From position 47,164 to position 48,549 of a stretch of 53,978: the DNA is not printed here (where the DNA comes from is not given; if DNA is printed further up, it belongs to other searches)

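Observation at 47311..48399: Orphan CheW domain fused to a truncated haemoglobin: possible gas-sensing chemotaxis coupling protein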

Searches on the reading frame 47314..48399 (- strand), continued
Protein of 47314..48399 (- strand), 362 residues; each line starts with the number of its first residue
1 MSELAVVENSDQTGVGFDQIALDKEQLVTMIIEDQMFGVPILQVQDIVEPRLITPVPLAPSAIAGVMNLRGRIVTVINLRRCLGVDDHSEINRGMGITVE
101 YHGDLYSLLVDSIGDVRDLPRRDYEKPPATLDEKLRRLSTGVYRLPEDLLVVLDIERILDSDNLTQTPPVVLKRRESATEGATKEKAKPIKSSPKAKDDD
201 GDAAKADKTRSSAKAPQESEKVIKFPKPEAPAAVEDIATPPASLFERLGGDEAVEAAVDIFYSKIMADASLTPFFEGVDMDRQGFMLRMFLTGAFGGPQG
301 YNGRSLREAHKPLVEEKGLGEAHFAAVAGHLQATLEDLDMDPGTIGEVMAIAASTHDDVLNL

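Call 13: find_encoding_contigs(protein=P0023, flank=10000, max_places=2)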
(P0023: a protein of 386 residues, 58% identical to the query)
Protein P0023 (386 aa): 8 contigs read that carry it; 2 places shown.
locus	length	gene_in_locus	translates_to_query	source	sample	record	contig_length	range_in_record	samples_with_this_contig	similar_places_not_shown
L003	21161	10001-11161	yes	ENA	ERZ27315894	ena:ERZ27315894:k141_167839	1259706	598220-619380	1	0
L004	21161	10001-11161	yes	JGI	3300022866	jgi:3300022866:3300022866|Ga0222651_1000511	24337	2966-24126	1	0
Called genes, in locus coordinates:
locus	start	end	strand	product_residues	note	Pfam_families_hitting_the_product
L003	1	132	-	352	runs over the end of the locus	PF00990:GGDEF, PF22335:Cas10-Cmr2_palm2 (faint)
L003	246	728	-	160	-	PF13279:4HBT_2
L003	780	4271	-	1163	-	PF02574:S-methyl_trans, PF00809:Pterin_bind, PF02607:B12-binding_2, PF02310:B12-binding, PF02965:Met_synt_B12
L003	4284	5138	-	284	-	PF02219:MTHFR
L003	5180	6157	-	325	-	PF12840:HTH_20, PF01022:HTH_5, PF12802:MarR_2, PF01135:PCMT, PF01209:Ubie_methyltran, PF05175:MTS, PF13489:Methyltransf_23, PF08241:Methyltransf_11, +6 more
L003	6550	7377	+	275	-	PF04333:MlaA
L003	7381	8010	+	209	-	PF05494:MlaC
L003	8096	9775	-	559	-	PF00005:ABC_tran, PF02463:SMC_N (faint), PF13555:AAA_29 (faint), PF01926:MMR_HSR1 (faint), PF13304:AAA_21 (faint), PF12848:ABC_tran_Xtn, PF00005:ABC_tran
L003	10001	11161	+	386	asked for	PF01584:CheW, PF01152:Bac_globin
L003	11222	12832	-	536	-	PF05681:Fumerase, PF05683:Fumerase_C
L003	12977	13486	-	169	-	PF04386:SspB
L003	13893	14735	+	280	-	PF00303:Thymidylat_synt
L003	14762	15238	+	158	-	PF00186:DHFR_1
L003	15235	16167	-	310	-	PF00296:Bac_luciferase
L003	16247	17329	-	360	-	PF14696:Glyoxalase_5, PF00903:Glyoxalase, PF13669:Glyoxalase_4 (weak)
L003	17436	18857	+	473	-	PF01946:Thi4 (faint), PF00890:FAD_binding_2 (weak), PF01134:GIDA (weak), PF01266:DAO (faint), PF03486:HI0933_like (faint), PF12831:FAD_oxidored, PF13450:NAD_binding_8 (faint), PF12831:FAD_oxidored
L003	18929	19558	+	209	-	PF07110:EthD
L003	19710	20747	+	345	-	PF01471:PG_binding_1 (weak)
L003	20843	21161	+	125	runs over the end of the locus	PF12973:Cupin_7 (weak)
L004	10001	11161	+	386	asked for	PF01584:CheW, PF01152:Bac_globin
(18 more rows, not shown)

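Call 14: find_encoding_contigs(protein=P0073, flank=10000, max_places=2)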
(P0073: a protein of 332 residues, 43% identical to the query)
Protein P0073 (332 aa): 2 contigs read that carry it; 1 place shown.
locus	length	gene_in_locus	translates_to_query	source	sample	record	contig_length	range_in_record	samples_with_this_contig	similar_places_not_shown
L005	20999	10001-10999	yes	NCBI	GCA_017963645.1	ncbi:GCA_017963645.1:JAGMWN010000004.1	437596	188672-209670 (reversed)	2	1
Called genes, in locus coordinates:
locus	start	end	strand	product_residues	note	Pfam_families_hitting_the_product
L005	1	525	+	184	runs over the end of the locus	PF03551:PadR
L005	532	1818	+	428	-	PF00364:Biotin_lipoyl (faint), PF25917:BSH_RND (faint), PF25973:BSH_CzcB (weak), PF25954:Beta-barrel_RND_2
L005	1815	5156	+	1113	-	PF00873:ACR_tran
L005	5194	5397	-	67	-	PF13770:DUF4169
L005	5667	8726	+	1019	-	PF05170:AsmA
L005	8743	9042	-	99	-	PF13467:RHH_4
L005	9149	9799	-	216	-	PF20408:Abhydrolase_11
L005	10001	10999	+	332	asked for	PF01584:CheW, PF01152:Bac_globin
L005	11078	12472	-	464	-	PF00206:Lyase_1, PF10415:FumaraseC_C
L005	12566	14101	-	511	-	PF06253:MTTB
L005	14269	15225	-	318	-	PF00892:EamA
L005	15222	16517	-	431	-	PF00890:FAD_binding_2 (faint), PF01266:DAO (weak), PF07992:Pyr_redox_2 (faint), PF12831:FAD_oxidored (weak), PF13450:NAD_binding_8, PF13738:Pyr_redox_3 (faint), PF01593:Amino_oxidase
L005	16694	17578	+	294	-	PF00795:CN_hydrolase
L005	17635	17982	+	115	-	PF03960:ArsC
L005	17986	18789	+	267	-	PF00378:ECH_1, PF16113:ECH_2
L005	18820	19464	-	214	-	PF02798:GST_N, PF13417:GST_N_3, PF13409:GST_N_2, PF13410:GST_C_2 (weak)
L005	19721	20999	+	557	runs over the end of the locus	PF01268:FTHFS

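Call 21: find_related_loci(query=A1, collection=genome_contigs, flank=10000)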
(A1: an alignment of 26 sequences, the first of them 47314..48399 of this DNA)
Query A1 (362 aa) in genome_contigs; peptide patterns used: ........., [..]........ (x = any residue, [..] = any of these).
600 stretches matched a pattern (row limit reached: there are more); 583 encode a relative of the query (tblastn E <= 1e-3); the best 80 are kept; 80 distinct loci.
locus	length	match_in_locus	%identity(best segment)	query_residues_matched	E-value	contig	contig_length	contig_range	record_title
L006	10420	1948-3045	77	1-362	4e-179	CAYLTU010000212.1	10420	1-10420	MAG TPA_asm: uncultured Rhodospirillaceae bacterium isolate SRP308112_co1_145 genome assembly, contig: NODE_12004_length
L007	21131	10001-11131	70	1-362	2e-165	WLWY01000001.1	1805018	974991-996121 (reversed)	MAG: Alphaproteobacteria bacterium isolate MH-Pat-all_autometa_1-15 scf7180000017298.1805018, whole genome shotgun seque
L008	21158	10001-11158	58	1-362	2e-133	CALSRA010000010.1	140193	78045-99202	MAG: uncultured Alphaproteobacteria bacterium isolate L_MB362 genome assembly, contig: contig_26470_L_MB362, whole genom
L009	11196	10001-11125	55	1-362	1e-124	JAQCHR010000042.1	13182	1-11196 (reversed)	MAG: Proteobacteria bacterium isolate casp40-mb.248 NODE_11105_length_13182_cov_0.061072, whole genome shotgun sequence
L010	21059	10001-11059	43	1-335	7e-79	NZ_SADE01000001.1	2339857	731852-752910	Hwanghaeella grinnelliae strain Gri0909 Gri0909_1, whole genome shotgun sequence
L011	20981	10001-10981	43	1-349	3e-77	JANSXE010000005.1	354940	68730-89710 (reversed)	MAG: Alphaproteobacteria bacterium isolate bin.17 k141_383208_length_354940_cov_90.0009, whole genome shotgun sequence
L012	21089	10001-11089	40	1-361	1e-63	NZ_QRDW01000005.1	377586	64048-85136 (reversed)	Aestuariispira insulae strain CECT 8488 Ga0244593_105, whole genome shotgun sequence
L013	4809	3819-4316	57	20-185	5e-57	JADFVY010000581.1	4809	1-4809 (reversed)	MAG: Proteobacteria bacterium isolate C1.bin.38 k83_5778505, whole genome shotgun sequence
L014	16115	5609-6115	53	23-203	2e-55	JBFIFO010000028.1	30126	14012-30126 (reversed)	MAG: Alphaproteobacteria bacterium isolate Mix_sand11.2021.09.G.3 k141_1394530_length_30126_cov_14.9028, whole genome sh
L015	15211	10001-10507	53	23-203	3e-55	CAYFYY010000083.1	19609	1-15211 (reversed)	MAG TPA_asm: uncultured Flavobacteriales bacterium isolate ERP108616_co2_15 genome assembly, contig: NODE_4167_length_19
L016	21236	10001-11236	53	1-350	9e-54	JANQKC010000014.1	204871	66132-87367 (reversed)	MAG: Alphaproteobacteria bacterium isolate PL25a_bin.144 k99_37357, whole genome shotgun sequence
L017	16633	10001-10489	56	23-185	5e-56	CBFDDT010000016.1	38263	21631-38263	MAG TPA_asm: uncultured bacterium isolate SRR26215674_binner23_Refined_73 genome assembly, contig: ERZ25073485.436, whol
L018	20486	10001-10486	57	1-168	3e-53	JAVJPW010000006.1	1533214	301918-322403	MAG: Alphaproteobacteria bacterium isolate E1-EBD-17 k141_35162, whole genome shotgun sequence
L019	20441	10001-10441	49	2-163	2e-42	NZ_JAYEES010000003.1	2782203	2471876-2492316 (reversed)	Nitrospirillum sp. BR 11164 contig_3, whole genome shotgun sequence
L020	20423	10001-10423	52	24-164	1e-42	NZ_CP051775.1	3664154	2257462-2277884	Aerophototrophica crusticola strain MIMtkB3 chromosome, complete genome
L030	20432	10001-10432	46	24-178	4e-40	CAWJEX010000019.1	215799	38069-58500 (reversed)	MAG: uncultured Alphaproteobacteria bacterium isolate MFD09222.bin.1.102 genome assembly, contig: contig_84053, whole ge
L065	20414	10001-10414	52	22-160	1e-37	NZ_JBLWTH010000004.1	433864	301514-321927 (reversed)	MAG: Kiloniella sp. isolate EA05-01 A05.004.metabat.2RE.5K@4, whole genome shotgun sequence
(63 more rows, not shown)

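Call 29: predict_structure(alignment_id=A1)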
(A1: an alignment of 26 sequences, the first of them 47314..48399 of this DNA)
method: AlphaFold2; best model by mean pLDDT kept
length: 362 residues; sequences in the alignment: 26
mean_pLDDT: 74.8   pTM: 0.44
mean pLDDT of the five models: 74.8, 71.2, 70.8, 69.4, 68.9
residues with pLDDT >= 90: 108; 70-90: 145; 50-70: 34; < 50: 75
segments of 3 or more residues with pLDDT < 50: 1-16, 174-177, 179-182, 187-237
pLDDT, mean of each block of 10 residues (from residue 1): 34 47 86 93 82 80 87 90 78 82 91 93 94 92 94 94 79 50 47 36 35 36 38 47 82 90 92 87 85 76 68 83 91 91 87 80 63
secondary structure, 60 per line:
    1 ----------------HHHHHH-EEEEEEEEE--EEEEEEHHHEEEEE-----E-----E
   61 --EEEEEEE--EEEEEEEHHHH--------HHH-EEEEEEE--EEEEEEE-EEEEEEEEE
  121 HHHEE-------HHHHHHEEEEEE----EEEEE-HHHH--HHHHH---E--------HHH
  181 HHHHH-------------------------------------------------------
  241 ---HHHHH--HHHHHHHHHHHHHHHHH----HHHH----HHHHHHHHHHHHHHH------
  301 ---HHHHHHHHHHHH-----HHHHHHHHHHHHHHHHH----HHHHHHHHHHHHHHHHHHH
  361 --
elements in order: H17-22 E24-32 E35-40 E44-48 E63-69 E72-78 H79-82 E95-101 E104-110 E112-120 H133-138 E139-144 E149-153 H155-158 H161-165 H178-185 H244-248 H251-267 H272-275 H280-294 H304-315 H321-337 H342-360

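Call 34: fold_search(model_id=the predicted structure, library=pdb)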
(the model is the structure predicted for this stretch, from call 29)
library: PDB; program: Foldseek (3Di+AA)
matches with E <= 10: 567; with E <= 0.001: 60
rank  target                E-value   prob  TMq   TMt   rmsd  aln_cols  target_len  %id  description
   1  9a72_B                1.8e-13  1.00  0.36  0.81   4.4       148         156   23  Integrative model of YFMS-CHEW by crosslinking MS and deep learning (released 2024-09-18)
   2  2qdl_B                4.3e-13  1.00  0.35  0.84   2.2       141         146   24  Crystal structure of scaffolding protein TtCheW from Thermoanaerobacter tengcongensis (released 2007-09-04)
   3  6s1k_C                1.5e-12  1.00  0.36  0.84   2.3       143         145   26  E. coli Core Signaling Unit, carrying QQQQ receptor mutation (released 2020-01-22)
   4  2ch4_Y                6.1e-12  1.00  0.35  0.86   1.8       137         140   25  Complex between Bacterial Chemotaxis histidine kinase CheA domains P4 and P5 and receptor-adaptor protein CheW (released 2006-04-18)
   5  2qdl_A                9.1e-12  1.00  0.35  0.79   2.4       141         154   24  Crystal structure of scaffolding protein TtCheW from Thermoanaerobacter tengcongensis (released 2007-09-04)
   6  8c5v_E                1.9e-11  1.00  0.35  0.84   2.5       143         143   26  Chemotaxis core signalling unit from E protein lysed E. coli cells (released 2023-09-13)
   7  2ch4_W                9.7e-11  1.00  0.34  0.85   2.0       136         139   25  Complex between Bacterial Chemotaxis histidine kinase CheA domains P4 and P5 and receptor-adaptor protein CheW (released 2006-04-18)
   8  2ho9_MODEL_1_A        1.0e-10  1.00  0.35  0.70   3.0       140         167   26  Solution Structure of chemotaxi protein CheW from Escherichia coli (released 2007-07-10)
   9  1k0s_MODEL_1_A        2.6e-10  1.00  0.33  0.71   4.2       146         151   24  Solution structure of the chemotaxis protein CheW from the thermophilic organism Thermotoga maritima (released 2002-02-06)
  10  6s1k_A                1.2e-09  1.00  0.28  0.27   5.2       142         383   17  E. coli Core Signaling Unit, carrying QQQQ receptor mutation (released 2020-01-22)
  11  4jpb_A                1.6e-09  1.00  0.32  0.83   2.7       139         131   16  The structure of a ternary complex between CheA domains P4 and P5 with CheW and with an unzipped fragment of TM14, a c (released 2013-08-28)
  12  8c5v_A                1.7e-09  1.00  0.33  0.30   3.1       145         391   16  Chemotaxis core signalling unit from E protein lysed E. coli cells (released 2023-09-13)
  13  2ch4_A                3.3e-09  1.00  0.32  0.36   2.5       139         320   16  Complex between Bacterial Chemotaxis histidine kinase CheA domains P4 and P5 and receptor-adaptor protein CheW (released 2006-04-18)
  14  2ch4_B                4.4e-09  1.00  0.32  0.38   2.6       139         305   16  Complex between Bacterial Chemotaxis histidine kinase CheA domains P4 and P5 and receptor-adaptor protein CheW (released 2006-04-18)
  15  6cii                  4.9e-09  1.00  0.33  0.93   1.9       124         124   43  Crystal structure of Chlamydomonas reinhardtii THB1 in the cyanomet state (released 2018-04-25)
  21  1dly                  3.9e-08  1.00  0.31  0.90   1.8       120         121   48  X-RAY CRYSTAL STRUCTURE OF HEMOGLOBIN FROM THE GREEN UNICELLULAR ALGA CHLAMYDOMONAS EUGAMETOS (released 2000-09-20)
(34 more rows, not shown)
